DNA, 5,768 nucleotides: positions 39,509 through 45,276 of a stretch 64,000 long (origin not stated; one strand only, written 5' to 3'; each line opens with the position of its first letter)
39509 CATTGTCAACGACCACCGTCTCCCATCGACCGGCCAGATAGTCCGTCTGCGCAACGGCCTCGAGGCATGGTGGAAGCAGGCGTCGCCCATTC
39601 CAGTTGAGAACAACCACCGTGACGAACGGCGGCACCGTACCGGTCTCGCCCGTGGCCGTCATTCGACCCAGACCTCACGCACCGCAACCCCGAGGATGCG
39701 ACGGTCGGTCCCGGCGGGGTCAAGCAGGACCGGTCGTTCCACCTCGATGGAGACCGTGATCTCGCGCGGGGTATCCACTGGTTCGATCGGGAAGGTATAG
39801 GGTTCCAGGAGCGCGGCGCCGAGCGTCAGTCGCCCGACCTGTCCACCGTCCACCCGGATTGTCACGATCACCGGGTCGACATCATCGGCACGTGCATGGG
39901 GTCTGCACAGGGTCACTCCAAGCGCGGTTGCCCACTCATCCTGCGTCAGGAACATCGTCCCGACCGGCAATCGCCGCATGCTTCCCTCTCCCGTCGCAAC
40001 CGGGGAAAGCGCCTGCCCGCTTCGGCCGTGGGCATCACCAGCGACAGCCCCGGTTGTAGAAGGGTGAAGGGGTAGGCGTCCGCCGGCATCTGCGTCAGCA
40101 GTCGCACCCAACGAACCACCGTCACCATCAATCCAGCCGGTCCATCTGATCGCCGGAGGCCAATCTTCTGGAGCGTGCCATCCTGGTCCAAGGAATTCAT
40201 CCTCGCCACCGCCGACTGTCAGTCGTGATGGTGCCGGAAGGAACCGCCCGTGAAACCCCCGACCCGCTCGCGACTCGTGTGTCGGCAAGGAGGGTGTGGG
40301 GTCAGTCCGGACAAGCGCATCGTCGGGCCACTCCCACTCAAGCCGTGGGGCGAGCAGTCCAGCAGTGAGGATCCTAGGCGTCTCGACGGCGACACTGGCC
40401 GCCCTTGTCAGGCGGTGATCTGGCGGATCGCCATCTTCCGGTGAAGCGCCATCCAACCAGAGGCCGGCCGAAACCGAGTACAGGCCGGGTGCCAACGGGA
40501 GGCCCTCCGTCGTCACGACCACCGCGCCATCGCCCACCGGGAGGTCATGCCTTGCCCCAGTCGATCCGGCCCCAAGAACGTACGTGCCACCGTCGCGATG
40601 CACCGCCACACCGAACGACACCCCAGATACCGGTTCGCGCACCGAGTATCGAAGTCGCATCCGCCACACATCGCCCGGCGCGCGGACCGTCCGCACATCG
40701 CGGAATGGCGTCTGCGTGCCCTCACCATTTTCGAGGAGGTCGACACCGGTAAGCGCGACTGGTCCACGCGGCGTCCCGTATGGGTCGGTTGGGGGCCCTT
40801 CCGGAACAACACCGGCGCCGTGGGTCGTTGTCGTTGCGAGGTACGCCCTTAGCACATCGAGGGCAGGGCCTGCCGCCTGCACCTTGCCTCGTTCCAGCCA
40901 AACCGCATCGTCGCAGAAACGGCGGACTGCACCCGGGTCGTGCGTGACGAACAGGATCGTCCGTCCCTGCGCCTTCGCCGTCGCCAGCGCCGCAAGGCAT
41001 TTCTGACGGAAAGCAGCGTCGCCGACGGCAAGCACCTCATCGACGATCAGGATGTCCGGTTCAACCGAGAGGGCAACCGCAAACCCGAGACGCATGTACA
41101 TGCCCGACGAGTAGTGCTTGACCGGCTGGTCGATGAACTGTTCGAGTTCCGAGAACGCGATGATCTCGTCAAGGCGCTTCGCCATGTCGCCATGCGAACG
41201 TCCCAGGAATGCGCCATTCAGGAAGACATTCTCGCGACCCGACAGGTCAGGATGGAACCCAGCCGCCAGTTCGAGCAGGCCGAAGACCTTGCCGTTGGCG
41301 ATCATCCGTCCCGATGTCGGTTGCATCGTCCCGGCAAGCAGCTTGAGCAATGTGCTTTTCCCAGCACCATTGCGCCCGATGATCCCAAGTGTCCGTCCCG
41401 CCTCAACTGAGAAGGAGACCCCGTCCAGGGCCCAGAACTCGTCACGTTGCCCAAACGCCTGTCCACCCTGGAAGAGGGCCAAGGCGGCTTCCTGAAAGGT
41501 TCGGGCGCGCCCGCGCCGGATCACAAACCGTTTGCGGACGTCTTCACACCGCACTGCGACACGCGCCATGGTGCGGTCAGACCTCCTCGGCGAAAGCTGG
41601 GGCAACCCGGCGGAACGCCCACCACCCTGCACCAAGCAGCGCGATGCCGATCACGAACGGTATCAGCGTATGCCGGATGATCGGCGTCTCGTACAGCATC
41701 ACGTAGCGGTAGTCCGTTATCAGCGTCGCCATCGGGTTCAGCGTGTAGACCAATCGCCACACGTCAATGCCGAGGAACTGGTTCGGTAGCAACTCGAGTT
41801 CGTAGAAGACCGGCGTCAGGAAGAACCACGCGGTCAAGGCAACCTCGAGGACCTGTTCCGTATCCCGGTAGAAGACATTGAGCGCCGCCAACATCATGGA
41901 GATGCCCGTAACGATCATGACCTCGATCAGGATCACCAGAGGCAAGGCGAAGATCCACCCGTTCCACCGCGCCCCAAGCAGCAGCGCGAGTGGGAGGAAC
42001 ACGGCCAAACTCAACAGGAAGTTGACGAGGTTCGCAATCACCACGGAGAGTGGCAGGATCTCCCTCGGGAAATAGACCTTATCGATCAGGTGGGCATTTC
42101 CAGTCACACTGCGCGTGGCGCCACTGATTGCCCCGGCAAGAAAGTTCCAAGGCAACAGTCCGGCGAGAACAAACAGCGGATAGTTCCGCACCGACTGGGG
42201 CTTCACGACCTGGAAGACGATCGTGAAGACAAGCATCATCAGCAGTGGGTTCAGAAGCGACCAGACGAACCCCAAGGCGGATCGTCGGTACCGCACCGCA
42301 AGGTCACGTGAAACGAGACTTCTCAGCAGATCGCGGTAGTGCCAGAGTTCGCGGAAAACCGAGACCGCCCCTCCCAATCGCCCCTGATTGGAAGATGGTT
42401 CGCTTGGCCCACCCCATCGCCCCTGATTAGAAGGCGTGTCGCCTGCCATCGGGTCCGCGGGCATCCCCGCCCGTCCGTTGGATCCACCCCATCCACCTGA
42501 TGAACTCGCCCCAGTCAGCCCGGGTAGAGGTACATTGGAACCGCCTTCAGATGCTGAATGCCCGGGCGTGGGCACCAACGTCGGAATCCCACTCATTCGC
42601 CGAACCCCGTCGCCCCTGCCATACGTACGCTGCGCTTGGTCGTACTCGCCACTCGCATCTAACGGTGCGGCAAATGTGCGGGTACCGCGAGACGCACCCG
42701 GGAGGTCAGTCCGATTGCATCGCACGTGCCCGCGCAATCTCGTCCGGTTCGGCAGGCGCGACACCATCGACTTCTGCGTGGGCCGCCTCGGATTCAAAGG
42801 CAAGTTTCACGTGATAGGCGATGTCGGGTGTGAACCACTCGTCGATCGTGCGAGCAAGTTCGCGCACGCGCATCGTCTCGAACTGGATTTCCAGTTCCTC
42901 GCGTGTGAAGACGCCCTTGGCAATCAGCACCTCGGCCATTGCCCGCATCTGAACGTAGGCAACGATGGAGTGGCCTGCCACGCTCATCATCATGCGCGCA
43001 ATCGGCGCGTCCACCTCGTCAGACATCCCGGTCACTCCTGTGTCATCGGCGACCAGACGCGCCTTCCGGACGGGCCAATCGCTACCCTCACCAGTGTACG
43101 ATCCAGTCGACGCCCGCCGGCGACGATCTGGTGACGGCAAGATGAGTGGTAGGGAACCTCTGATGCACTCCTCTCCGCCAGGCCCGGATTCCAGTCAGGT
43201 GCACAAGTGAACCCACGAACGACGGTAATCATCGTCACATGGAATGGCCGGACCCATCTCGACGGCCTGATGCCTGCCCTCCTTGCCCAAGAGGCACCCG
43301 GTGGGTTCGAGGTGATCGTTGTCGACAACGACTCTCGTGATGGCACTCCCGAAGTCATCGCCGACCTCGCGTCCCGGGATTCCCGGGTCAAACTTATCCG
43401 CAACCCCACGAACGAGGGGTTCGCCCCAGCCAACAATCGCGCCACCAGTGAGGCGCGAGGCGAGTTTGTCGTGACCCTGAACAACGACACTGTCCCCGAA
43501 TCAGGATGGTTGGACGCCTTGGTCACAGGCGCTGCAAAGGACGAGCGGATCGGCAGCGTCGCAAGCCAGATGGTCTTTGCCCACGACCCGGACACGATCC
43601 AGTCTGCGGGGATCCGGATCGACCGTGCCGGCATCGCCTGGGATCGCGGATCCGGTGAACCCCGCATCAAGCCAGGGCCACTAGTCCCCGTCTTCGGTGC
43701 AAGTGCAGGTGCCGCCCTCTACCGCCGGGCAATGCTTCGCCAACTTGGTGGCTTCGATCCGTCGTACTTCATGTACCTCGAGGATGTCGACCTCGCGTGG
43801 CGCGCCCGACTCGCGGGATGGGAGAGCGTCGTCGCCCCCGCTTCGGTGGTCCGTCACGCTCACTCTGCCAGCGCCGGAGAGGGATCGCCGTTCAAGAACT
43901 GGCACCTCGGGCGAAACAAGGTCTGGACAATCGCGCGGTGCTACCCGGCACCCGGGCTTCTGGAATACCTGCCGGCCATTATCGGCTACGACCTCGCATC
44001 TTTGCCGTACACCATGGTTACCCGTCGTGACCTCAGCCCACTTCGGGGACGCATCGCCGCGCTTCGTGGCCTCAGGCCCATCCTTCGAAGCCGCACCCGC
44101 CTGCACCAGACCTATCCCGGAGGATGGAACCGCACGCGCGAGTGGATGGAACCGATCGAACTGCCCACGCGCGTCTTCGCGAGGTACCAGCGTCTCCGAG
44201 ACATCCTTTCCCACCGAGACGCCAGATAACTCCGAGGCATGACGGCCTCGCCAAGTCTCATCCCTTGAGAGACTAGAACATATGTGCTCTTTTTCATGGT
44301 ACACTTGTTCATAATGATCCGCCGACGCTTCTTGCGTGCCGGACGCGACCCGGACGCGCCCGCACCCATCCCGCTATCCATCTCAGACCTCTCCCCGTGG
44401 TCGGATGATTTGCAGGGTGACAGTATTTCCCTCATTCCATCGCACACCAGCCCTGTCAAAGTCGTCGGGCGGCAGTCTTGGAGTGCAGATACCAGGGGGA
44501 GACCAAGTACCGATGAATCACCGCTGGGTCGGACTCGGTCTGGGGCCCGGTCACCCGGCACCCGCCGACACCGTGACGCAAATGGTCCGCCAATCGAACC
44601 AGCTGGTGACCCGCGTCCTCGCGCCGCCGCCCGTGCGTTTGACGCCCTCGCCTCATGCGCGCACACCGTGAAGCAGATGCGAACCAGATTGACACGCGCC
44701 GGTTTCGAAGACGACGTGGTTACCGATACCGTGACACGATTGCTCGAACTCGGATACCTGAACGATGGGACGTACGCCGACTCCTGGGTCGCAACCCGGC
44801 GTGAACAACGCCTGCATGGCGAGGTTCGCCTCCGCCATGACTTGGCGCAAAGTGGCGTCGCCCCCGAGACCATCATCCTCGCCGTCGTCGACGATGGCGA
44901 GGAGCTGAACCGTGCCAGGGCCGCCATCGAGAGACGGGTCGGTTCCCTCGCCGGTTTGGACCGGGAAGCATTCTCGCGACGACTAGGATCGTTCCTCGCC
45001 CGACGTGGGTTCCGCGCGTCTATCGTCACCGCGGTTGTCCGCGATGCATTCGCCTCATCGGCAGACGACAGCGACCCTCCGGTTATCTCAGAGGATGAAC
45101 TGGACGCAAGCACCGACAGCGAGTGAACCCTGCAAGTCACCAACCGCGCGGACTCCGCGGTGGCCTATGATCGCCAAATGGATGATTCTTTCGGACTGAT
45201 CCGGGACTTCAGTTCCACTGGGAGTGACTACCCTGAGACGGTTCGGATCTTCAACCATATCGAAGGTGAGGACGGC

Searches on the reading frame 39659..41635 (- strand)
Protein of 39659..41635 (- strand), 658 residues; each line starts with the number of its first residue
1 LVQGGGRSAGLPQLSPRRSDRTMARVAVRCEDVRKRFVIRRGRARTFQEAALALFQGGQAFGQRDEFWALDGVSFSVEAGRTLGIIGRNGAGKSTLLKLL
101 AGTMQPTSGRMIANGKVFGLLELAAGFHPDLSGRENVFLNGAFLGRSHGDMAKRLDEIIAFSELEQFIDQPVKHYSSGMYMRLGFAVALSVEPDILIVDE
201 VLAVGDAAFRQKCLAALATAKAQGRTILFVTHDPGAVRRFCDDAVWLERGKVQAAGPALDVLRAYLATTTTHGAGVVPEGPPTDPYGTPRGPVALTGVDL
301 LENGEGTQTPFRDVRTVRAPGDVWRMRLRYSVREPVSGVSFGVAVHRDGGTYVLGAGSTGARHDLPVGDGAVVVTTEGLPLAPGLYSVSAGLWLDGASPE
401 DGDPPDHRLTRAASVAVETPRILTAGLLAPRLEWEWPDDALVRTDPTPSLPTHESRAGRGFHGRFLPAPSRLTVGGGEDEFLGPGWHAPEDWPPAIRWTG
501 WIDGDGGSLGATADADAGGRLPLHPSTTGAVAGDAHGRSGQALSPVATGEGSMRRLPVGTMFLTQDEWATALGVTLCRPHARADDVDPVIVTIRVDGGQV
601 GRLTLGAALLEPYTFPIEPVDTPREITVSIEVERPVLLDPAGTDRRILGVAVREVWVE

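Call 5: search_protein_families(library=pfam, proteins=[window:39659-41635:-], max_evalue=0.01)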
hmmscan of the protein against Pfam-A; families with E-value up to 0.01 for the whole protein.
window:39659-41635:- (658 aa): 4 families
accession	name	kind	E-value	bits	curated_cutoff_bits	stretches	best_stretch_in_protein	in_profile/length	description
PF00005.33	ABC_tran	-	4.6e-23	82.8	25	1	70-201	1-135/137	ABC transporter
PF14524.12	Wzt_C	-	4.1e-07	30.5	30.4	1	320-427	30-140/143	Wzt C-terminal domain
PF13304.12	AAA_21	-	7.4e-05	23.4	27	1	84-101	3-20/304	AAA domain, putative AbiEii toxin, Type IV TA system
PF13555.12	AAA_29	-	0.0047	17.1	27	1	71-97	13-39/61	P-loop containing region of AAA domain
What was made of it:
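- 39659..42803 (-): Wzt (ABC ATPase with Wzt_C domain, 39659-41635) and Wzm (ABC-2 permease, 41577-42803). Their exact starts are uncertain. Pfam ABC_tran at 5e-23 and Wzt_C at 30.5 bits against 30.4 (call 5).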

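Call 64: search_protein_families(library=ncbifam, proteins=[window:39659-41635:-], max_evalue=1e-10)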
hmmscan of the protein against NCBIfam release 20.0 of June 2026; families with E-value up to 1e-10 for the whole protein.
window:39659-41635:- (658 aa): 138 families (the best 25 are shown)
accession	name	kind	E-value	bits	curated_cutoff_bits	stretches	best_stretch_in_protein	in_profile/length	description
NF010066.0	PRK13546.1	equivalog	1.4e-53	182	320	1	27-266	4-235/264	teichoic acids export ABC transporter ATP-binding subunit TagH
NF010065.0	PRK13545.1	equivalog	6.4e-53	180.2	538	1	67-265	37-234/549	teichoic acids export protein ATP-binding subunit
NF050108.1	galactan_ABC_ATP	equivalog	1.4e-52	178.3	400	1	40-267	13-242/244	galactan export ABC transporter ATP-binding subunit Wzt/RfbE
TIGR01188.1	drrA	subfamily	1.6e-32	113.1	312.45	1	65-258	4-208/302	daunorubicin resistance ABC transporter, ATP-binding protein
NF010060.0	PRK13537.1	equivalog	1.8e-26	92.8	521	1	66-258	27-230/314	nodulation factor ABC transporter ATP-binding protein NodI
TIGR01166.1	cbiO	subfamily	3.1e-26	92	211.8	1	66-117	4-55/190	cobalt ABC transporter, ATP-binding protein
TIGR04521.1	ECF_ATPase_2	equivalog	2.5e-25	89.1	330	1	144-264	113-235/279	energy-coupling factor transporter ATPase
TIGR03873.1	F420-0_ABC_ATP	hypoth_equivalog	8.1e-25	87.5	372.4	1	64-264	11-227/256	putative F420-0 ABC transporter ATP-binding protein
NF010059.0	PRK13536.1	equivalog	2.7e-24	85.6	549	1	38-257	30-257/342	nodulation factor ABC transporter ATP-binding protein NodI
NF007082.0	PRK09536.1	equivalog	6.9e-24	84.7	537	1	155-284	120-249/402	corrinoid ABC transporter ATPase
TIGR04520.1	ECF_ATPase_1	equivalog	3e-23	82.6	315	1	148-263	110-225/269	energy-coupling factor transporter ATPase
TIGR01288.1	nodI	equivalog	1.1e-22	80.5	424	1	69-256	19-217/303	nodulation factor ABC transporter ATP-binding protein NodI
TIGR00968.1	3a0106s01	subfamily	1.7e-22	80.1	342.75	1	66-264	12-221/237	sulfate ABC transporter ATP-binding protein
TIGR02769.1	nickel_nikE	equivalog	2.2e-22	79.8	332.55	0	154-252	129-229/265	nickel import ATP-binding protein NikE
NF040873.1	AztA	equivalog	3.6e-22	78.9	220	1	69-239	7-184/191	zinc ABC transporter ATP-binding protein AztA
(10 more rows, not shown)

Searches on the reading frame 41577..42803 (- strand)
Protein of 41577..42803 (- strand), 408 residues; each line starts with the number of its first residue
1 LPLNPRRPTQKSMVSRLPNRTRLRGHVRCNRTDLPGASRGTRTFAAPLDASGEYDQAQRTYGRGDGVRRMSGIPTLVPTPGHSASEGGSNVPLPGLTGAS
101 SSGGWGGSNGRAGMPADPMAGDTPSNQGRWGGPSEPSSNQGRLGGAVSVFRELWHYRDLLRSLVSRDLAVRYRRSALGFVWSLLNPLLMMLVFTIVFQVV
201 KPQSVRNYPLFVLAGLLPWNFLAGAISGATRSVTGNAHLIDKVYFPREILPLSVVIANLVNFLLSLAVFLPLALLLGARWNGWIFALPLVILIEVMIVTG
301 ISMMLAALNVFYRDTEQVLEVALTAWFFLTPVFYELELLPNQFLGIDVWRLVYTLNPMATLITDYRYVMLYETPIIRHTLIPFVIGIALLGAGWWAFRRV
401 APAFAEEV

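Call 28: search_protein_families(library=pfam, proteins=[window:41577-42803:-], max_evalue=0.001)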
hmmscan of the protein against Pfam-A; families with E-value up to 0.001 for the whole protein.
window:41577-42803:- (408 aa): 1 family
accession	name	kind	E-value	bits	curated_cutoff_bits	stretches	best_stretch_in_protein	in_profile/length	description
PF01061.29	ABC2_membrane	-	3.2e-19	69.8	26.9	1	160-369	3-210/211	ABC-2 type transporter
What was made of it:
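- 39659..42803 (-): ABC2_membrane at 3e-19 (call 28).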

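Call 64: search_protein_families(library=ncbifam, proteins=[window:41577-42803:-], max_evalue=1e-10)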
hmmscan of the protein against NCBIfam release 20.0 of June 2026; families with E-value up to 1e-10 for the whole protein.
window:41577-42803:- (408 aa): 1 family
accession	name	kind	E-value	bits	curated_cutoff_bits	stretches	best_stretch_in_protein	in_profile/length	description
NF050109.1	galactan_ABC_perm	equivalog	1e-18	67.8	380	1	146-391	10-253/272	galactan export ABC transporter permease subunit Wzm/RfbD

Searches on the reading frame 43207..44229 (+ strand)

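Call 28: search_protein_families(library=pfam, proteins=[window:43207-44229:+], max_evalue=0.001)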
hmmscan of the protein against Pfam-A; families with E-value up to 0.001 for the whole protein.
window:43207-44229:+ (340 aa): 4 families
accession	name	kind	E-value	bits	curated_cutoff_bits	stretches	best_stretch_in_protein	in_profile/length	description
PF00535.33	Glycos_transf_2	-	1.3e-26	94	23.3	1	6-180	1-167/168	Glycosyl transferase family 2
PF13641.12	Glyco_tranf_2_3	-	1.5e-17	64.8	27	1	3-222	1-216/230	Glycosyltransferase like family 2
PF10111.15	Glyco_tranf_2_2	-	2.6e-06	27.6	27.3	1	33-230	29-229/276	Glycosyltransferase like family 2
PF13632.12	Glyco_trans_2_3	-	4.7e-05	23.7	27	1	155-220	65-126/198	Glycosyl transferase family group 2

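Call 30: search_protein_families(library=ncbifam, proteins=[window:43207-44229:+], max_evalue=0.001)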
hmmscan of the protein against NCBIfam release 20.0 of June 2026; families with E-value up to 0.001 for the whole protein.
window:43207-44229:+ (340 aa): 19 families
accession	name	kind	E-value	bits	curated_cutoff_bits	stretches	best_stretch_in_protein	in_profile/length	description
TIGR03965.1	mycofact_glyco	equivalog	1.2e-29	103.6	280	1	4-221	75-284/467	mycofactocin biosynthesis glycosyltransferase MftF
NF041875.1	EPS_EpsD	equivalog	1.3e-21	77.3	370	1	7-219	3-208/325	exopolysaccharide biosynthesis glycosyltransferase EpsD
TIGR03937.1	PgaC_IcaA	equivalog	3.1e-18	65.9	422.3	1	3-119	45-160/407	poly-beta-1,6-N-acetyl-D-glucosamine synthase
NF038302.1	EPS_HpsE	equivalog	1.2e-17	63.9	300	1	6-127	4-129/307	hormogonium polysaccharide biosynthesis glycosyltransferase HpsE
TIGR04283.1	glyco_like_mftF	equivalog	8.3e-13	48.4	182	1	6-115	2-104/221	TIGR04283 family arsenosugar biosynthesis glycosyltransferase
NF047683.1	TeichurnBiosyTuaG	equivalog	7.6e-11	42.1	400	1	2-103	5-105/252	teichuronic acid biosynthesis protein TuaG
NF045692.1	OglycostaseCruG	equivalog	4.2e-10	39.1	600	1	5-204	43-242/386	2'-O-glycosyltransferase CruG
NF050050.1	ProtGlycPglI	equivalog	5.2e-10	39.2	500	1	3-107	2-106/306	GalNAc(5)-diNAcBac-PP-undecaprenol beta-1,3-glucosyltransferase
NF007482.0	PRK10073.1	equivalog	2.4e-09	36.6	423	1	3-113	6-114/334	glycosyltransferase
TIGR04242.1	nodulat_NodC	equivalog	2e-08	33.6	550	1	3-178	48-219/395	chitooligosaccharide synthase NodC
NF053739.1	GlytfEpsEBac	equivalog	3.3e-08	32.9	450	1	3-138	1-133/265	glycosyltransferase EpsE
TIGR03469.1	HpnB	hypoth_equivalog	4.7e-08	32.5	379.25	1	3-114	44-165/386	hopene-associated glycosyltransferase HpnB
NF041394.1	GtaseAglG_Halo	equivalog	4.7e-06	26.1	440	1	34-116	33-114/304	glucosyl-dolichyl phosphate glucuronosyltransferase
TIGR03111.1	glyc2_xrt_Gpos1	hypoth_equivalog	4.8e-06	25.6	363.95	1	3-122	49-169/439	TIGR03111 family XrtG-associated glycosyltransferase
NF038299.1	EPS_HpsN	equivalog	1.3e-05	24.3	425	1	5-123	3-120/317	hormogonium polysaccharide biosynthesis glycosyltransferase HpsN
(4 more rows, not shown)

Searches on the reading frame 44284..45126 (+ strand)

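Call 28: search_protein_families(library=pfam, proteins=[window:44284-45126:+], max_evalue=0.001)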
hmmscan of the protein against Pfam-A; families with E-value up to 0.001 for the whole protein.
window:44284-45126:+ (280 aa): 3 families
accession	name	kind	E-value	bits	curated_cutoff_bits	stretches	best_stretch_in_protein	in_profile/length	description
PF21982.2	RecX_HTH1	-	4e-10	39.9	26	1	116-153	3-40/40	RecX, first three-helix domain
PF02631.22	RecX_HTH2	-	6e-08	33.2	26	1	160-197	1-38/42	RecX, second three-helix domain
PF21981.2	RecX_HTH3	-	1.7e-07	31.7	26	1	206-252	2-48/48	RecX, third three-helix domain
